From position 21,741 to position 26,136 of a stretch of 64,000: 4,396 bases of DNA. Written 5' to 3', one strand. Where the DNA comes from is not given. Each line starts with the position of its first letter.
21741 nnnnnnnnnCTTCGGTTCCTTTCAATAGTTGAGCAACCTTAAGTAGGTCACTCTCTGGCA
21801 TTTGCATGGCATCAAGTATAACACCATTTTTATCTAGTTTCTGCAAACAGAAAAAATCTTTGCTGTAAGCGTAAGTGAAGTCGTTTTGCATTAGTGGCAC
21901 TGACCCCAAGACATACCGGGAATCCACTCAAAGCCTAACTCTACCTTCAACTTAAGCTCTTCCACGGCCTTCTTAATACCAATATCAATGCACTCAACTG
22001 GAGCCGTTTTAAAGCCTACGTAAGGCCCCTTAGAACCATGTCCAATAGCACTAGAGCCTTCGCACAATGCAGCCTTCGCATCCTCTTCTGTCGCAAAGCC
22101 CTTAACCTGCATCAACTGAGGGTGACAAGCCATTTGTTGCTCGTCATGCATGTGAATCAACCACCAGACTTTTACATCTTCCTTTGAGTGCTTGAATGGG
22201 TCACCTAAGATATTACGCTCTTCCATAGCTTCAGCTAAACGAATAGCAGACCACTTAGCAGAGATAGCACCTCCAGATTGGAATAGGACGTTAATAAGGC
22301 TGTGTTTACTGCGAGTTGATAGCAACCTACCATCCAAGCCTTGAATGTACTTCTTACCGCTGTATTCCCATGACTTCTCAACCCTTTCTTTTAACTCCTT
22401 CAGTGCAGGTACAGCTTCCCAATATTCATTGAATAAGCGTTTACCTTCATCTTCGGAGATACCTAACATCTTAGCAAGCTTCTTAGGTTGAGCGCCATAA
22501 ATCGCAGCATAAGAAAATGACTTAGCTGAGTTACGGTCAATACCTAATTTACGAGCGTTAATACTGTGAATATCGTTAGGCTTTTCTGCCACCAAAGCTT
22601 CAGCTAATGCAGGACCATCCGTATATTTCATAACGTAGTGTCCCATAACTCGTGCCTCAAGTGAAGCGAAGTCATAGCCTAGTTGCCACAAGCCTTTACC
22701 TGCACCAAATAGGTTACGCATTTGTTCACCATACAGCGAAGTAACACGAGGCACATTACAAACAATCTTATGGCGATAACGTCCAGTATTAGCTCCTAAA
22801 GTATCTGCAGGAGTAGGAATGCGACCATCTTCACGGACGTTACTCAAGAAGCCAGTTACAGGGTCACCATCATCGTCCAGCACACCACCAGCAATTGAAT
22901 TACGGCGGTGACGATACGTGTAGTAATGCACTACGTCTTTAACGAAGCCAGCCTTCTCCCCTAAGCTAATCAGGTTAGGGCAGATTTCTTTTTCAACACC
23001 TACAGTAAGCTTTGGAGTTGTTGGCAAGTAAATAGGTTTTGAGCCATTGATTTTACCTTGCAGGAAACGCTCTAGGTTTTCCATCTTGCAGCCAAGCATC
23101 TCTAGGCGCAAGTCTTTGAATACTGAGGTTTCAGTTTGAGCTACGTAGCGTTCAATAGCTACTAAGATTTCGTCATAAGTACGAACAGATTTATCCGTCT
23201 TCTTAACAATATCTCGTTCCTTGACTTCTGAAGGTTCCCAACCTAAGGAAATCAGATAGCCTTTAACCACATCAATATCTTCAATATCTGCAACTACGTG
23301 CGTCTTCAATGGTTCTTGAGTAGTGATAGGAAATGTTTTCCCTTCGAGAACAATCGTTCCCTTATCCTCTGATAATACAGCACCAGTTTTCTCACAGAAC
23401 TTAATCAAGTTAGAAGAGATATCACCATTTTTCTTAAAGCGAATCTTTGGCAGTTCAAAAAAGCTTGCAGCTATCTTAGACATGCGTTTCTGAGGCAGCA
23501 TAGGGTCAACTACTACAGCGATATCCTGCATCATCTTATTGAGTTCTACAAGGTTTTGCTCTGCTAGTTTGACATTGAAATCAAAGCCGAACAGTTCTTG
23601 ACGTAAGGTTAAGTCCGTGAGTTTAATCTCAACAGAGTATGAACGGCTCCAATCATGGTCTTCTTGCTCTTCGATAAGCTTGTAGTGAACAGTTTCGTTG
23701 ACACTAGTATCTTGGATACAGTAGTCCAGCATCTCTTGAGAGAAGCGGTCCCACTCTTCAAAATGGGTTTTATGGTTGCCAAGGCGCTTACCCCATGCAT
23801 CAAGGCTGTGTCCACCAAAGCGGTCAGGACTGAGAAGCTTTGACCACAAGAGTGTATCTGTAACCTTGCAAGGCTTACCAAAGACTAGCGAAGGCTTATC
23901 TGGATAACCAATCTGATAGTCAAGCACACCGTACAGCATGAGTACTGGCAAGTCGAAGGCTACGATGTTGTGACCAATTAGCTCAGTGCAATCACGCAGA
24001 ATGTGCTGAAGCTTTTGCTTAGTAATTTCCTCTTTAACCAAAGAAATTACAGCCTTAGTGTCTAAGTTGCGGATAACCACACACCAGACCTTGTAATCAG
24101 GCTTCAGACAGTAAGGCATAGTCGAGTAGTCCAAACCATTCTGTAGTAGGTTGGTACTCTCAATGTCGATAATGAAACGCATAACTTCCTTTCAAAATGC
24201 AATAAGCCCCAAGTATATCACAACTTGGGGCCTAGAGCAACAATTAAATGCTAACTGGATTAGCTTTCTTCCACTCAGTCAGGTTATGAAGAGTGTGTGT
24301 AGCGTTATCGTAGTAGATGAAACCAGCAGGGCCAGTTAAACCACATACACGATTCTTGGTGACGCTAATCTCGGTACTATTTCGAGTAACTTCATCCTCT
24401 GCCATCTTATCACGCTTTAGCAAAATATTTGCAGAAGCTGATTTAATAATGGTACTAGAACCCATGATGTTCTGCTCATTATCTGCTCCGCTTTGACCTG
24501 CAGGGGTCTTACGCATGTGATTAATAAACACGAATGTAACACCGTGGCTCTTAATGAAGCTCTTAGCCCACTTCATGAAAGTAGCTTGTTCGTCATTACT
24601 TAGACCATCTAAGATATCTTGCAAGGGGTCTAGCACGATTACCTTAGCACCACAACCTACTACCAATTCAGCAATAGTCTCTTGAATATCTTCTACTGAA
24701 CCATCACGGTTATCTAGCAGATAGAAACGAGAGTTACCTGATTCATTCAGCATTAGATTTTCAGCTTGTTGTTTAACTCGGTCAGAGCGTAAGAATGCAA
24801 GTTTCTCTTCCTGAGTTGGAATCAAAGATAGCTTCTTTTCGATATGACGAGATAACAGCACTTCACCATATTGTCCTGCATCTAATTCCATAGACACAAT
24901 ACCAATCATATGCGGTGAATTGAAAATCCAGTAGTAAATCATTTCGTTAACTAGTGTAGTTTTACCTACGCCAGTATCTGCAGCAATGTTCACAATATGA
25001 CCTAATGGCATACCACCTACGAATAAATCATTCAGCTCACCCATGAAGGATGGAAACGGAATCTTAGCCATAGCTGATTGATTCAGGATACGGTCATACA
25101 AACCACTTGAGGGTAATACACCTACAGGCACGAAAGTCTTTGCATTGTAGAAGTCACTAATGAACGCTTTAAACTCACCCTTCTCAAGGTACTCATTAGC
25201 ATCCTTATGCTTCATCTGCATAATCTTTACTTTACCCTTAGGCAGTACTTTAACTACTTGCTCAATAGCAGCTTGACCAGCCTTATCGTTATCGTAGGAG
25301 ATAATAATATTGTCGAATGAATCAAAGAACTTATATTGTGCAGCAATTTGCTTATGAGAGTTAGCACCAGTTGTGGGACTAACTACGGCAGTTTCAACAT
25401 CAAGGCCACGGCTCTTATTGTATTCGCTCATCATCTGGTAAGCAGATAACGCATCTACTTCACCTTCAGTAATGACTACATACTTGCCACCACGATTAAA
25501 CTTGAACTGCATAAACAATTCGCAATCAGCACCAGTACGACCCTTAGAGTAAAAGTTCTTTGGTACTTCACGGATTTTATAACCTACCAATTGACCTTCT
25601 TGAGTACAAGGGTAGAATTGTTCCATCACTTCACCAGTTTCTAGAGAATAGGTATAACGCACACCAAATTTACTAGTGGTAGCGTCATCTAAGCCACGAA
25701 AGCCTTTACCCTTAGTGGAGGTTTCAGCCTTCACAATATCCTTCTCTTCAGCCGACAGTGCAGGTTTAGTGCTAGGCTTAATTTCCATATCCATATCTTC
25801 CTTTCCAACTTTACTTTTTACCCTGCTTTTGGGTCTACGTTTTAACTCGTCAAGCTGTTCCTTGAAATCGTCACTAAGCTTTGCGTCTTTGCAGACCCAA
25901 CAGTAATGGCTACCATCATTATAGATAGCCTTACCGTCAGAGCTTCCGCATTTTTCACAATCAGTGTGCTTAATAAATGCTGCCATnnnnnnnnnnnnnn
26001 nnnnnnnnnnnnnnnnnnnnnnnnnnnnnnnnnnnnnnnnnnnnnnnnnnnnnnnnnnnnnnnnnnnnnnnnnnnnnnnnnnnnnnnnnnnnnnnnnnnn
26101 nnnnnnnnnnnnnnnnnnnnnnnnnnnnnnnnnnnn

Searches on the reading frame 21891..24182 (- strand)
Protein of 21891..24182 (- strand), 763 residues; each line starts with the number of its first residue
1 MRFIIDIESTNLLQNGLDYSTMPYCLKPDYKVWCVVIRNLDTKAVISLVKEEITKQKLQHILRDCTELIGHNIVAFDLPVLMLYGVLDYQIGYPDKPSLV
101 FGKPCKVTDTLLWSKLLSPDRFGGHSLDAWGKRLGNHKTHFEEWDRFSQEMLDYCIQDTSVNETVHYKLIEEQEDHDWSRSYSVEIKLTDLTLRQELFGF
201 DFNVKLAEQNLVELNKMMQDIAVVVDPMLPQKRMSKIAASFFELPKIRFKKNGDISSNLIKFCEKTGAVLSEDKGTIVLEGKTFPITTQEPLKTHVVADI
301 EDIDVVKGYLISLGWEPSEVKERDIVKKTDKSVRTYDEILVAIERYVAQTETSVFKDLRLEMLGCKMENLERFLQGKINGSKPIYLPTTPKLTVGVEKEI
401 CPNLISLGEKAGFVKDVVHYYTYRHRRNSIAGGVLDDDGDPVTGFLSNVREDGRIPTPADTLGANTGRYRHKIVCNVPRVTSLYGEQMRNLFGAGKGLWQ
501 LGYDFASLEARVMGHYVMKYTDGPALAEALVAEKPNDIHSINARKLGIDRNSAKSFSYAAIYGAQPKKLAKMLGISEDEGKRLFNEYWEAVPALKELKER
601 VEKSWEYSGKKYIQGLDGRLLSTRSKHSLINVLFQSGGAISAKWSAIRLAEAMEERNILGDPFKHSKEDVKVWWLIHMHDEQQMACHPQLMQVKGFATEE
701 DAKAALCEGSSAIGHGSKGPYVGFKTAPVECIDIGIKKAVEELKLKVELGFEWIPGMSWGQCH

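Call 19: search_protein_families(library=phrogs, proteins=[window:21891-24182:-])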
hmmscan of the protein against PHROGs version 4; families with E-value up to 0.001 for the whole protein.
window:21891-24182:- (763 aa): 11 families
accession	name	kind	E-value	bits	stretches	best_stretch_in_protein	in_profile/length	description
phrog_17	-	DNA, RNA and nucleotide metabolism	2.9e-117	394.3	1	3-762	673-1233/1445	DNA polymerase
phrog_15971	-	DNA, RNA and nucleotide metabolism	6.4e-43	148.3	1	443-693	112-340/376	DNA polymerase I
phrog_8888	-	DNA, RNA and nucleotide metabolism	2.8e-28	100.8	1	488-705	1-211/295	DNA polymerase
phrog_6375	-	DNA, RNA and nucleotide metabolism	5.7e-22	79.6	1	562-763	2-204/204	DNA polymerase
phrog_16667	-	DNA, RNA and nucleotide metabolism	2.4e-19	70.8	1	570-690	2-124/229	DNA polymerase I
phrog_403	-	DNA, RNA and nucleotide metabolism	4.5e-14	53.1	1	3-183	68-260/321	DNA polymerase exonuclease subunit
phrog_2573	-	DNA, RNA and nucleotide metabolism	1.2e-07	32.2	1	535-610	72-146/336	DNA polymerase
phrog_5995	-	DNA, RNA and nucleotide metabolism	1e-05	26.2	1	559-689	3-131/236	DNA polymerase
phrog_10285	-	DNA, RNA and nucleotide metabolism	3.3e-05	24.1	1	475-602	33-168/321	DNA polymerase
phrog_38876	-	DNA, RNA and nucleotide metabolism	5.5e-05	24.6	1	103-170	23-94/111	DNA polymerase exonuclease subunit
phrog_23226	-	DNA, RNA and nucleotide metabolism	5.6e-05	22.8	0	550-599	418-468/611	DNA polymerase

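Call 86: search_dna_similar(query=window:21891-24182:-, collection=phages, mode=protein, max_evalue=1e-10, max_rows=12)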
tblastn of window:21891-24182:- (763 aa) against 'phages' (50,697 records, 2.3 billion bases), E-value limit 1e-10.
Records with a match: 2704; places in all: 2815; records where one place covers at least 80% of the query: 601.
Best place of each record, by identity: 90-95% 1; <60% 2703.
By first word of the organism name: Escherichia 632; Klebsiella 503; Pseudomonas 473; Vibrio 213; Salmonella 127; Yersinia 50; Caulobacter 40; Pectobacterium 37; Pelagibacter 36; Enterobacter 33; and 81 more.
By host as written in the record: - 472; Klebsiella pneumoniae 244; Escherichia coli 229; Pseudomonas aeruginosa 115; Pseudomonas aeruginosa PAO1 45; Vibrio cholerae 42; Klebsiella pneumoniae 135080 32; Escherichia coli K-12 MG1655 30; and 616 more.
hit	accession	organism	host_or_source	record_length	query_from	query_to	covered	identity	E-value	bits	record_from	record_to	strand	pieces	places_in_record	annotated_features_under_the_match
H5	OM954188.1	Flumine myo-like phage 1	river water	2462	1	482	63%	90.0%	0e+0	920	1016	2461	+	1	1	DNA polymerase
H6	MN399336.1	Edwardsiella phage vB_EtaM_ET-ABTNL-9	Edwardsiella tarda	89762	2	763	100%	44.3%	0e+0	644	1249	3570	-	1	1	DNA polymerase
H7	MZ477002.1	Acinetobacter phage Phab24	Acinetobacter baumannii XH198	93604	2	763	100%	43.7%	0e+0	609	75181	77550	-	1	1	DNA polymerase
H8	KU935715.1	Acinetobacter phage vB_AbaM_ME3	Acinetobacter baumannii DSM 30007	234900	2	681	89%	48.6%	5e-149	648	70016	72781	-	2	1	DNA polymerase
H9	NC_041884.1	Acinetobacter phage vB_AbaM_ME3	Acinetobacter baumannii DSM 30007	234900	2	681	89%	48.6%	5e-149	648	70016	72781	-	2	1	DNA polymerase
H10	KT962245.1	Cellulophaga phage phi4:1_13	Cellulophaga baltica #13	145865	4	763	100%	42.9%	0e+0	612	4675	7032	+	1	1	DNA polymerase | hypothetical protein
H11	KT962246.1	Cellulophaga phage phi4:1_18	Cellulophaga baltica #18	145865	4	763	100%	42.9%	0e+0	612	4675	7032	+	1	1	DNA polymerase | hypothetical protein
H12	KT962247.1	Cellulophaga phage phi17:2_18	Cellulophaga baltica #18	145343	4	763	100%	42.9%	0e+0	612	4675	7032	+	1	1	DNA polymerase | hypothetical protein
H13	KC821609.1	Cellulophaga phage phi17:2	Cellulophaga baltica #17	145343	4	763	100%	42.9%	0e+0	612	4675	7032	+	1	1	DNA polymerase | hypothetical protein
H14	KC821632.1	Cellulophaga phage phi4:1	Cellulophaga baltica #4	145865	4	763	100%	42.9%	0e+0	612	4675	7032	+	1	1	DNA polymerase | hypothetical protein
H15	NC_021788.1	Cellulophaga phage phi4:1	Cellulophaga baltica #4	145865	4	763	100%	42.9%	0e+0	612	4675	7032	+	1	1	DNA polymerase I | hypothetical protein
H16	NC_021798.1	Cellulophaga phage phi17:2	Cellulophaga baltica #17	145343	4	763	100%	42.9%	0e+0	612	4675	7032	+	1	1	DNA polymerase I | hypothetical protein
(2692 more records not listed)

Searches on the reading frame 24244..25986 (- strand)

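Call 19: search_protein_families(library=phrogs, proteins=[window:24244-25986:-])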
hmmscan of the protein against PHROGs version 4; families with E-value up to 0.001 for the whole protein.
window:24244-25986:- (580 aa): 10 families
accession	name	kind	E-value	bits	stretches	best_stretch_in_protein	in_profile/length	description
phrog_239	-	DNA, RNA and nucleotide metabolism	3.7e-166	556.3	1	2-577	37-607/801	DNA primase/helicase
phrog_19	-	DNA, RNA and nucleotide metabolism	1.7e-20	74.4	1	220-571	268-583/621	DnaB-like replicative helicase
phrog_47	-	DNA, RNA and nucleotide metabolism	1.8e-17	64.2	1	10-268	55-323/947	DNA primase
phrog_243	-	DNA, RNA and nucleotide metabolism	6.2e-10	39.5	1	329-547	35-243/273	DnaB-like replicative helicase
phrog_3123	-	unknown function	7.6e-10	39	1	422-544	433-557/583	-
phrog_6012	-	DNA, RNA and nucleotide metabolism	1.9e-09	38.3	1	390-522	185-325/447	DNA helicase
phrog_97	-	other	2.1e-07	31.5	0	278-348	37-92/506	UvsX-like recombinase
phrog_6444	-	DNA, RNA and nucleotide metabolism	3.9e-07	30.2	1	163-286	255-370/577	DNA primase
phrog_849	-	DNA, RNA and nucleotide metabolism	2.3e-05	24.5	1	165-269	236-330/435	DNA primase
phrog_8337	-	DNA, RNA and nucleotide metabolism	6.3e-05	23.5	0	311-361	50-100/273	DNA repair protein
